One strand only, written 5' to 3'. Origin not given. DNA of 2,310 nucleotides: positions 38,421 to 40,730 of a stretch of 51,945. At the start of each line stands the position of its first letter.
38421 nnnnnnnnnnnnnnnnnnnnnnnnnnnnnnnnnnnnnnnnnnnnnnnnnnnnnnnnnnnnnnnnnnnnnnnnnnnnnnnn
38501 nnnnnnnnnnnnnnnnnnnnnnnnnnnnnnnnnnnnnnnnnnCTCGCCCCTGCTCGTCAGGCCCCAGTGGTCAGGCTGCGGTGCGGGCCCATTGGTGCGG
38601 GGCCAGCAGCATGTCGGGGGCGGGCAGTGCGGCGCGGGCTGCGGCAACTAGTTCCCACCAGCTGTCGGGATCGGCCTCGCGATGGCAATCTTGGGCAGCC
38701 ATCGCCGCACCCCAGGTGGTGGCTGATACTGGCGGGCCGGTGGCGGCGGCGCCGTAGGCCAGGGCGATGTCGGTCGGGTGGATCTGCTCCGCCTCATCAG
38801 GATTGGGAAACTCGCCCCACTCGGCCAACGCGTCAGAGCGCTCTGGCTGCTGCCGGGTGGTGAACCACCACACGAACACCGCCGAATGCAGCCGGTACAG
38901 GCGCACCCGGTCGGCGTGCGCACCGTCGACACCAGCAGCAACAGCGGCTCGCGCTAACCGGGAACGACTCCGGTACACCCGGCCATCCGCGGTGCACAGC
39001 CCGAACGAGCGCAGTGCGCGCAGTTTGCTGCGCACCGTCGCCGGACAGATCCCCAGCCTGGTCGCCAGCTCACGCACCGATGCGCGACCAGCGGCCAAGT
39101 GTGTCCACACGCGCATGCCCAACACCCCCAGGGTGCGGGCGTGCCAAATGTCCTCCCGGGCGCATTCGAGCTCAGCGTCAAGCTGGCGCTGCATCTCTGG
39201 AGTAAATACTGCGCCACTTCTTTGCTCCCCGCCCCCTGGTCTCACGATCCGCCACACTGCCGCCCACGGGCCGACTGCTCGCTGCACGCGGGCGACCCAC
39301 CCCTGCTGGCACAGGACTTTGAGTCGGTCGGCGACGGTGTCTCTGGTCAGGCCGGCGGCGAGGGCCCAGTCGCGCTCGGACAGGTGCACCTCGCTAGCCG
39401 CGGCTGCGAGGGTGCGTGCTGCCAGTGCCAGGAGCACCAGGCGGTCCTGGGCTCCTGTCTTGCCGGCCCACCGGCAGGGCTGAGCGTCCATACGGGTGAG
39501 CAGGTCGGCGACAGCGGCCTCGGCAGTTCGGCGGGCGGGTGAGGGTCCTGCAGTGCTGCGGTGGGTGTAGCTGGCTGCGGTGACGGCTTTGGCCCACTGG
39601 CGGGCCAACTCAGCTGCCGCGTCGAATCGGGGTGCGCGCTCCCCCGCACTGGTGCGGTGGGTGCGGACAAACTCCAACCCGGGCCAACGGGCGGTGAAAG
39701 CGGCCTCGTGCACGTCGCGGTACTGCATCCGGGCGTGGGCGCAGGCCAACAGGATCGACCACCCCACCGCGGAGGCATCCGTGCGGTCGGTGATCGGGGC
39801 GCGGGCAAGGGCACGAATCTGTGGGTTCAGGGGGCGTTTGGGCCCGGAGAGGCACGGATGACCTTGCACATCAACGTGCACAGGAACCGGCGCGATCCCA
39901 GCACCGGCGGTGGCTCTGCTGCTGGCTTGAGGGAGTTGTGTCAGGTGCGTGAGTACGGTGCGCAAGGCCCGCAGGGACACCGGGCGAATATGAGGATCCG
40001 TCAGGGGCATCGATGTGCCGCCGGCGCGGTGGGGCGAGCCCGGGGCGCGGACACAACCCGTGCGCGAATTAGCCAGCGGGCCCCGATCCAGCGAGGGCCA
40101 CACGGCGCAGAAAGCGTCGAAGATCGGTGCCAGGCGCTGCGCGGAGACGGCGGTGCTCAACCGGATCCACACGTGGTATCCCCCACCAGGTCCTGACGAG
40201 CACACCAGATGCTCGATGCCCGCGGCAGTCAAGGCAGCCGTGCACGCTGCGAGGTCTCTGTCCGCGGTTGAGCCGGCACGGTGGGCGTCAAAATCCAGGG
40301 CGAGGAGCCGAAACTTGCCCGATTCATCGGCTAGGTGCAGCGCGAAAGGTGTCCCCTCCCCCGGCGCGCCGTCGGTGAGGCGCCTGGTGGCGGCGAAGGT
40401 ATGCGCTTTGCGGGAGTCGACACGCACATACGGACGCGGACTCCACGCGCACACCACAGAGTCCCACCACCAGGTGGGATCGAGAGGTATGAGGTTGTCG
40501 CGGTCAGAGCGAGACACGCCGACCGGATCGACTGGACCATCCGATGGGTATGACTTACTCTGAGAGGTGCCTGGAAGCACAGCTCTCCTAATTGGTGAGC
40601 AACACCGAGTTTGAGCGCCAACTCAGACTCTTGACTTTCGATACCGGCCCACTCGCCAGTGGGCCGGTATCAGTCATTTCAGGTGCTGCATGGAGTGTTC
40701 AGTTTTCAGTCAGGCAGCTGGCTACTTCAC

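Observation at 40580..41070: Replication and partition control region: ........-containing iterons abutting an RHH gene, plus a perfect 13-bp-stem hairpin just upstream of the Prim-Pol rep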

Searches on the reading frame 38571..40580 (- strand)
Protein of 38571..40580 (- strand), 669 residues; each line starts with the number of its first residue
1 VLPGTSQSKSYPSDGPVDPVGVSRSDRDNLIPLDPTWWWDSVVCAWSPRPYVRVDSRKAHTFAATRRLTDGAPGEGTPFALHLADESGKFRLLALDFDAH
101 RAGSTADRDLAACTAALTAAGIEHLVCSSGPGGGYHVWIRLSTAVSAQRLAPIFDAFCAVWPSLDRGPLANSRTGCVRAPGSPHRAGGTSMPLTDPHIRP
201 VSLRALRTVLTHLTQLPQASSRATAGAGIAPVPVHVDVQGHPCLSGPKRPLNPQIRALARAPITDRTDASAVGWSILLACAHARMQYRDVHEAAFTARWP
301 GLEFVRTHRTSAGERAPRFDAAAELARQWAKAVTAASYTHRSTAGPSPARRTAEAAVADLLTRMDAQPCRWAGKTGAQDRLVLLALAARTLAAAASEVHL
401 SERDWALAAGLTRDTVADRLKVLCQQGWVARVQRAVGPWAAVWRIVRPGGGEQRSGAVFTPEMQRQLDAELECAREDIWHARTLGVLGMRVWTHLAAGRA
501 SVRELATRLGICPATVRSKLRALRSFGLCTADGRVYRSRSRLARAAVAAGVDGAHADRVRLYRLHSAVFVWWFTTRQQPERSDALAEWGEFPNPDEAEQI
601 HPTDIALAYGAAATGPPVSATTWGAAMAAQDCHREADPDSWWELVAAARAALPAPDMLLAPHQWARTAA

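Call 7: search_protein_families(library=pfam, proteins=[window:38571-40580:-], max_evalue=0.1)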
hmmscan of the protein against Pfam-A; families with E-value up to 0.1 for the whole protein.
window:38571-40580:- (669 aa): 15 families
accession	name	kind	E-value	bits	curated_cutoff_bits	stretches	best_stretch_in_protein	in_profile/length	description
PF13545.12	HTH_Crp_2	-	6.7e-07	29.6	27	1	383-433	7-56/70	Crp-like helix-turn-helix domain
PF13412.12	HTH_24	-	2.1e-05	24.4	21.9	1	497-524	15-42/48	Winged helix-turn-helix DNA-binding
PF22548.2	AEP-TOTE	-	0.00023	21.3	27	1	85-150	82-143/230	TOTE conflict system, Archaeo-Eukaryotic Primase domain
PF13730.12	HTH_36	-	0.0005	20.3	25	0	500-528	26-54/55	Helix-turn-helix domain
PF13518.12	HTH_28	-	0.0016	18.9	25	1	495-528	9-41/52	Helix-turn-helix domain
PF25213.1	HVO_A0261_N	-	0.0038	17.5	35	0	490-537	15-62/86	HVO_A0261 N-terminal domain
PF13404.12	HTH_AsnC-type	-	0.0085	16.3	27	1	497-524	15-42/42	AsnC-type helix-turn-helix domain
PF09339.16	HTH_IclR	-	0.011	15.9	22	0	497-528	14-47/52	IclR helix-turn-helix domain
PF12802.13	MarR_2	-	0.012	16.2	27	0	408-432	29-53/61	MarR family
PF00392.27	GntR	-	0.013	15.6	27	0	501-532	26-57/64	Bacterial regulatory proteins, gntR family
PF18024.7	HTH_50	-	0.018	15.2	27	0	501-521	25-45/50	Helix-turn-helix domain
PF01047.28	MarR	-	0.022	15.1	24.6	0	498-529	16-47/59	MarR family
PF19187.6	HTH_PafC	-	0.042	14.1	32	0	496-528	15-47/115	PafC helix-turn-helix domain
PF01022.26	HTH_5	-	0.047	14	22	0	495-528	11-44/47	Bacterial regulatory protein, arsR family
PF01978.25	TrmB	-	0.049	13.9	25.6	0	495-530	18-53/68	Sugar-specific transcriptional regulator TrmB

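Call 26: search_protein_families(library=ncbifam, proteins=[window:38571-40580:-], max_evalue=0.1)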
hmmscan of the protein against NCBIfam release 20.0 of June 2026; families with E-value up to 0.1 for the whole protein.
window:38571-40580:- (669 aa): 6 families
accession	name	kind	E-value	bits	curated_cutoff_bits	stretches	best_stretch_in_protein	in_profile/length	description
TIGR01884.1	cas_HTH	subfamily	6.6e-05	22.4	60.2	1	483-534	139-191/202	CRISPR-associated CARF protein Csa3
NF033788.1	HTH_metalloreg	subfamily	0.00012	21.8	55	1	490-532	15-58/77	metalloregulator ArsR/SmtB family transcription factor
NF050806.1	TransRegFixKCaul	equivalog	0.0014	17.9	300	1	287-430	62-195/215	transcriptional regulator FixK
NF008273.0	PRK11050.1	equivalog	0.033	13.8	153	0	498-531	53-86/156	manganese-binding transcriptional regulator MntR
TIGR02431.1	pcaR_pcaU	subfamily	0.039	13.2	284.75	0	498-544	23-69/248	beta-ketoadipate pathway transcriptional regulators, PcaR/PcaU/PobR family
NF041413.1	ArsR_Rv2640c_fam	equivalog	0.05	14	155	0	497-549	56-108/118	Rv2640c family ArsR-like transcriptional regulator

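Call 27: search_solved_structures(query=window:38571-40580:-, max_evalue=1)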
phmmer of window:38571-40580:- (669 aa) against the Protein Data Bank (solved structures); distinct sequences matched with E-value up to 1: 9.
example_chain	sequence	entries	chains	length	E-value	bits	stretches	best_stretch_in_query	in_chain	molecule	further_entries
2vbw_A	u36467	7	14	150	0.12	14.4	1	495-530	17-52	TRANSCRIPTIONAL REGULATORY PROTEIN | PROBABLE TRANSCRIPTIONAL REGULATORY PROTEIN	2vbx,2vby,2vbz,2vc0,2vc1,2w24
2w25_A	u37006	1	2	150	0.12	14.4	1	495-530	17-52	PROBABLE TRANSCRIPTIONAL REGULATORY PROTEIN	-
2w29_A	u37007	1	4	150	0.12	14.4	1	495-530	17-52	PROBABLE TRANSCRIPTIONAL REGULATORY PROTEIN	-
7wdq_A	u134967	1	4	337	0.15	14.1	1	487-558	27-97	SAM-dependent MTHB methyltransferase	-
7wdw_A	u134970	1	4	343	0.15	14.1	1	487-557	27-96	DSYB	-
13ct_A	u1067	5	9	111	0.15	14.1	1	488-540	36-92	Transcriptional regulator, ArsR family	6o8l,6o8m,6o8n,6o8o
6o8k_A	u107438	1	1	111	0.25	13.4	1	489-540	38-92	Transcriptional regulator, ArsR family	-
2qz8_A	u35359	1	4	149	0.42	12.6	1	495-530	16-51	Probable transcriptional regulatory protein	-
2ivm_A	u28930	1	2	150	0.43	12.6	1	495-530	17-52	TRANSCRIPTIONAL REGULATORY PROTEIN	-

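Call 35: find_homologous_proteins(query=window:38571-40580:-, max_evalue=0.00001)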
Query window:38571-40580:- (669 aa): 51 proteins with E <= 0.00001 among 8000 candidates.
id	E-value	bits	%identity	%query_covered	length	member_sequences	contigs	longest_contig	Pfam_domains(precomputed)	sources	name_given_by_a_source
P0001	0.0e+0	1388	92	100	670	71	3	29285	PF13545.13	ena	-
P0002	0.0e+0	1368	91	100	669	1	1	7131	PF13730.13,PF13545.13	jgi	jgi:hypothetical protein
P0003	0.0e+0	1347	90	100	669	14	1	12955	PF13545.13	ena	-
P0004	0.0e+0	1342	89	100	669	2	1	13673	PF13730.13,PF13545.13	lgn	-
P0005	0.0e+0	1331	89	100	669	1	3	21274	PF13545.13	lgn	-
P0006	0.0e+0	1330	88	100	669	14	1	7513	PF13412.13,PF13545.13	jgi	-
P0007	0.0e+0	1324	88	100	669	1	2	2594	PF13412.13,PF13545.13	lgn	-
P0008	0.0e+0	1314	87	100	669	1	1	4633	PF13545.13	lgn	-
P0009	0.0e+0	1289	86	100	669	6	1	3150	PF13412.13,PF00392.28,PF13545.13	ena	-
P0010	0.0e+0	1246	91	92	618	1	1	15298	PF13730.13,PF13545.13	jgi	jgi:hypothetical protein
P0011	0.0e+0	1245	91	92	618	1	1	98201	PF13730.13,PF13545.13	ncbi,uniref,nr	ncbi:helix-turn-helix domain-containing protein [Dietzia kunjamensis]|uniref:helix-turn-helix domain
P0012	0.0e+0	1241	83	100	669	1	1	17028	PF13545.13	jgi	jgi:hypothetical protein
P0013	0.0e+0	1232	82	100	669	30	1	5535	-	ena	-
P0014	0.0e+0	1142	77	100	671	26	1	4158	-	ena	-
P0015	0.0e+0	1125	76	100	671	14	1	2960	PF13545.13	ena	-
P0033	5.0e-245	834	60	98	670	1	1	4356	-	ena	-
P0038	1.3e-200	687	52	99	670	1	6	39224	-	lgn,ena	-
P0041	5.2e-197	675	55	94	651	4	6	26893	PF22548.3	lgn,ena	-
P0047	2.7e-170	587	48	100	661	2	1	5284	PF22548.3,PF09339.17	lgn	-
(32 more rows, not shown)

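Call 37: find_related_loci(query=A3, collection=genome_contigs, flank=3500)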
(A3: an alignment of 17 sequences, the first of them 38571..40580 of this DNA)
Query A3 (669 aa) in genome_contigs; peptide patterns used: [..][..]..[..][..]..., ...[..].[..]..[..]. (x = any residue, [..] = any of these).
287 stretches matched a pattern; 152 encode a relative of the query (tblastn E <= 1e-3); the best 80 are kept; 80 distinct loci.
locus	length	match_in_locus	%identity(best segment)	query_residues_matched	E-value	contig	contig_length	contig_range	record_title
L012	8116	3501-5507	91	1-669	0e+0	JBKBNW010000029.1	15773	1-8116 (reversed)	MAG: Demequina sp. isolate 21H_022.bin.27 NODE_29_length_15773_cov_6.521279, whole genome shotgun sequence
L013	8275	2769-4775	90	1-669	0e+0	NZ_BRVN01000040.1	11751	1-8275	Dietzia sp. NCCP-2495 Sequence40, whole genome shotgun sequence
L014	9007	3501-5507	91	1-669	0e+0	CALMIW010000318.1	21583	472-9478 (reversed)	MAG TPA_asm: uncultured Dehalococcoidia bacterium isolate SRR2107213_bin.4_CONCOCT_v1.1_MAG genome assembly, contig: ERZ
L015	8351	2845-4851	91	1-669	0e+0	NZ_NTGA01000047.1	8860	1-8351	Dietzia natronolimnaea strain S-XJ-1 contig47, whole genome shotgun sequence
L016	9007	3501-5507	91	1-669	0e+0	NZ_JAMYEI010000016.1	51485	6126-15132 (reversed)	Dietzia sp. PP-33 NODE_16_length_51485_cov_35.208731, whole genome shotgun sequence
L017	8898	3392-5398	91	1-669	0e+0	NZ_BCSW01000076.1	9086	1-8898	Dietzia cinnamea NBRC 102147, whole genome shotgun sequence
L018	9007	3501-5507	87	1-669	0e+0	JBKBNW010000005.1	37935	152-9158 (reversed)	MAG: Demequina sp. isolate 21H_022.bin.27 NODE_5_length_37935_cov_7.038512, whole genome shotgun sequence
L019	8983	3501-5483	82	1-661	0e+0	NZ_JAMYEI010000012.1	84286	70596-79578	Dietzia sp. PP-33 NODE_12_length_84286_cov_43.764493, whole genome shotgun sequence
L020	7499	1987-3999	77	1-669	0e+0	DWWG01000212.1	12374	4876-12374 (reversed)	MAG TPA_asm: Candidatus Dietzia intestinigallinarum isolate ChiHjej12B11-1528 ChiHjej12B11M5__C355763_L12374_SAMN0800987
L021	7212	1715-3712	72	1-669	0e+0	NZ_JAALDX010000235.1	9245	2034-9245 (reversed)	Dietzia sp. SLG310A2-38A2 NODE_249_length_9217_cov_70.529129, whole genome shotgun sequence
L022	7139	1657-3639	72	3-661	0e+0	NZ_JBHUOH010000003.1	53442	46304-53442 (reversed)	Dietzia aerolata strain CCM 7659 GCM70019872_2, whole genome shotgun sequence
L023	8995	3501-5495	72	1-668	0e+0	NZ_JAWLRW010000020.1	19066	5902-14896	Rhodococcus sp. IEGM 1408 NODE_20_length_19066_cov_586.605877, whole genome shotgun sequence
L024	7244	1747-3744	71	1-669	0e+0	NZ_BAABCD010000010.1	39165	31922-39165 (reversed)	Dietzia aurantiaca strain JCM 17645 sequence10, whole genome shotgun sequence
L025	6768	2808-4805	71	1-669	0e+0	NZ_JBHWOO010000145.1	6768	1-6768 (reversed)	MAG: Luteococcus sp. isolate MAG_SW_CA_150 k141_3791801, whole genome shotgun sequence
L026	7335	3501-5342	47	39-653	2e-141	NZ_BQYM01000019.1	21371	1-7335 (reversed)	Lolliginicoccus levis strain Y7R2 Contig_19, whole genome shotgun sequence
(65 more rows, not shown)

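Call 51: find_encoding_contigs(protein=P0038, flank=2500, max_places=2)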
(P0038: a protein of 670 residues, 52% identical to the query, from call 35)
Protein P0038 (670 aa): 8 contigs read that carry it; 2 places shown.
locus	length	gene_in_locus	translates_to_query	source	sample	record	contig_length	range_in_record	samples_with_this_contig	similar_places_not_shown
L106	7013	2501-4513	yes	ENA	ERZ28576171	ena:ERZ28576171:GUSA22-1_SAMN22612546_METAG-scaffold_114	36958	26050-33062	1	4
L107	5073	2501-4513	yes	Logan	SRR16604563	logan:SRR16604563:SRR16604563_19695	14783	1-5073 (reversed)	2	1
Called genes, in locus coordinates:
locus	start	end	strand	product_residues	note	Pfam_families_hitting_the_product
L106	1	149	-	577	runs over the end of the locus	PF13810:DUF4185, PF16396:DUF5005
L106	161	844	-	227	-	PF13406:SLT_2 (weak)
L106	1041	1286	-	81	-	-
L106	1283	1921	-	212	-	PF10609:ParA, PF01656:CbiA, PF07015:VirC1 (weak), PF09140:MipZ (faint), PF13614:AAA_31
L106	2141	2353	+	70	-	-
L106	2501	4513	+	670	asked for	-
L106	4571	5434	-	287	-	-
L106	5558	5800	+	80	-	PF24250:HVO_2718 (weak), PF13560:HTH_31, PF12844:HTH_19, PF01381:HTH_3, PF13443:HTH_26 (weak)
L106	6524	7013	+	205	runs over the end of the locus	-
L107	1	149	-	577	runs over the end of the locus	PF13810:DUF4185, PF16396:DUF5005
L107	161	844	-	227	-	PF13406:SLT_2 (weak)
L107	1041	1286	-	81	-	-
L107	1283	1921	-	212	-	PF10609:ParA, PF01656:CbiA, PF07015:VirC1 (weak), PF09140:MipZ (faint), PF13614:AAA_31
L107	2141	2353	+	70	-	-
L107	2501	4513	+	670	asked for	-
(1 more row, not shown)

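Call 52: find_encoding_contigs(protein=P0041, flank=2500, max_places=2)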
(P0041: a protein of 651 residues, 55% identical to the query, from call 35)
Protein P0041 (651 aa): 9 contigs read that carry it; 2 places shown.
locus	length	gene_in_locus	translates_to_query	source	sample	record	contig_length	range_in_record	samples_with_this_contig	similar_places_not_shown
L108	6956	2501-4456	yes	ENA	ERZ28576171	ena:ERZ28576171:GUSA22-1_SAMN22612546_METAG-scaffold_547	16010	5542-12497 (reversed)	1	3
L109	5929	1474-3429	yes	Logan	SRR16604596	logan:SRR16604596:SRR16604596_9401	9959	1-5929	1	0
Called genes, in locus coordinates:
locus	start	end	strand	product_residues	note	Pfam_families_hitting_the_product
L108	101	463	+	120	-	-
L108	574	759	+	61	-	-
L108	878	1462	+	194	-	PF01656:CbiA, PF07015:VirC1 (faint), PF09140:MipZ (weak), PF10609:ParA, PF13614:AAA_31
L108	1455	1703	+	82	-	-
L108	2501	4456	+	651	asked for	PF22548:AEP-TOTE (weak)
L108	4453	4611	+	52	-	-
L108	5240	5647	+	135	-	-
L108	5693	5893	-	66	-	-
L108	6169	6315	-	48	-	-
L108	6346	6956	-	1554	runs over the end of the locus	PF08751:TrwC, PF13245:AAA_19, PF13604:AAA_30, PF01443:Viral_helicase1 (faint)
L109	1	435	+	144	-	?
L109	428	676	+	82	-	-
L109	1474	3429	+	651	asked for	PF22548:AEP-TOTE (weak)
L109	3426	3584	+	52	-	-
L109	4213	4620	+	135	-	-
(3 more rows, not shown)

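Call 53: find_encoding_contigs(protein=P0033, flank=2500, max_places=1)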
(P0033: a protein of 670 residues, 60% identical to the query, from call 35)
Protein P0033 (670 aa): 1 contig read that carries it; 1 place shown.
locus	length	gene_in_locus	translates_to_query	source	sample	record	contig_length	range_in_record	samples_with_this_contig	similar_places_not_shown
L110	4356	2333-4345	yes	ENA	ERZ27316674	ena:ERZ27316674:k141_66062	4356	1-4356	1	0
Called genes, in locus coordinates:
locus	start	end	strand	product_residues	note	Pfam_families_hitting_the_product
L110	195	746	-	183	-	-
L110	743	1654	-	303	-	PF01656:CbiA, PF02374:ArsA_ATPase, PF06564:CBP_BcsQ (weak), PF09140:MipZ (faint), PF10609:ParA (weak), PF13614:AAA_31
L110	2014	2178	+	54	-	-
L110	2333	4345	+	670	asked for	-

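Call 54: find_encoding_contigs(protein=P0047, flank=2500, max_places=1)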
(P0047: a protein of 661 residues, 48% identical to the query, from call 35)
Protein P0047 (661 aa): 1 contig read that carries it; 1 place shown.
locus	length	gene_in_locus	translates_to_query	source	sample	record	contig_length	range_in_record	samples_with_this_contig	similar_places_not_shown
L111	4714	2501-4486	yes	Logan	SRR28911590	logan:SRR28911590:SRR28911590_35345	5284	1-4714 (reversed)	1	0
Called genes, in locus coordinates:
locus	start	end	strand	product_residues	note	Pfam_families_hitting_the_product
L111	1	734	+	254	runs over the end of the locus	-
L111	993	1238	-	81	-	-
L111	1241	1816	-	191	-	PF01656:CbiA, PF09140:MipZ (weak), PF10609:ParA (weak), PF13614:AAA_31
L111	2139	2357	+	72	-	-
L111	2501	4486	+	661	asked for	PF22548:AEP-TOTE (weak), PF09339:HTH_IclR (faint)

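Call 88: predict_structure(alignment_id=A3)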
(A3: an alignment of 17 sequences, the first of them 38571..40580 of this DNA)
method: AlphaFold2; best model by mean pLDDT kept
length: 669 residues; sequences in the alignment: 17
mean_pLDDT: 72.8   pTM: 0.43
mean pLDDT of the five models: 72.8, 72.8, 71.9, 70.9, 64.0
residues with pLDDT >= 90: 186; 70-90: 275; 50-70: 38; < 50: 170
segments of 3 or more residues with pLDDT < 50: 1-37, 101-103, 216-229, 340-345, 435-439, 450-455, 571-635, 637-669
pLDDT, mean of each block of 10 residues (from residue 1): 26 29 29 49 82 85 83 85 92 84 66 85 84 83 90 86 85 87 78 78 88 52 34 81 87 86 81 90 92 93 88 82 92 77 55 88 90 94 95 81 87 89 90 55 73 58 90 93 93 90 92 95 93 84 91 77 58 42 33 38 35 29 37 44 43 37 35
secondary structure, 60 per line:
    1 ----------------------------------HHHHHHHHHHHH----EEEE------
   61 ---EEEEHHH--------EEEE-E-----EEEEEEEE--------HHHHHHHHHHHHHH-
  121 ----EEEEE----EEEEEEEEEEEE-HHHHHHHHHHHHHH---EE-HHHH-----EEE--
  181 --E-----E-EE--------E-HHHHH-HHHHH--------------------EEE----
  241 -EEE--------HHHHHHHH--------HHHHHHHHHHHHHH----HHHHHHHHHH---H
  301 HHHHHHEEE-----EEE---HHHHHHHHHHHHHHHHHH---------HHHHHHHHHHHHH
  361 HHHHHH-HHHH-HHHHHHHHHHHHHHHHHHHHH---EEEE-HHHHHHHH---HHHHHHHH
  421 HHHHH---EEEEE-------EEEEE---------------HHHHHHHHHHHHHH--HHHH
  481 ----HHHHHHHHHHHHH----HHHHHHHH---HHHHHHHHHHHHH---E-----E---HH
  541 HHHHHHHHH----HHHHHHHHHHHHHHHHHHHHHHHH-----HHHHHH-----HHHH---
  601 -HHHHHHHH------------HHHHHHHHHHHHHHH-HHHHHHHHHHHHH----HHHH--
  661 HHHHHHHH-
elements in order (helices of 4 or more, strands of 3 or more residues): H35-46 E51-54 E64-67 E79-82 E90-97 H106-119 E125-129 E134-145 H147-160 H167-170 E176-178 H203-207 H209-213 E234-236 E242-244 H253-260 H269-282 H287-296 H300-306 E307-309 E315-317 H321-338 H348-366 H368-371 H373-393 E397-400 H402-409 H413-425 E429-433 E441-445 H461-474 H477-480 H485-497 H502-509 H513-525 H539-549 H554-577 H583-588 H594-597 H602-609 H622-636 H638-650 H655-658 H661-668
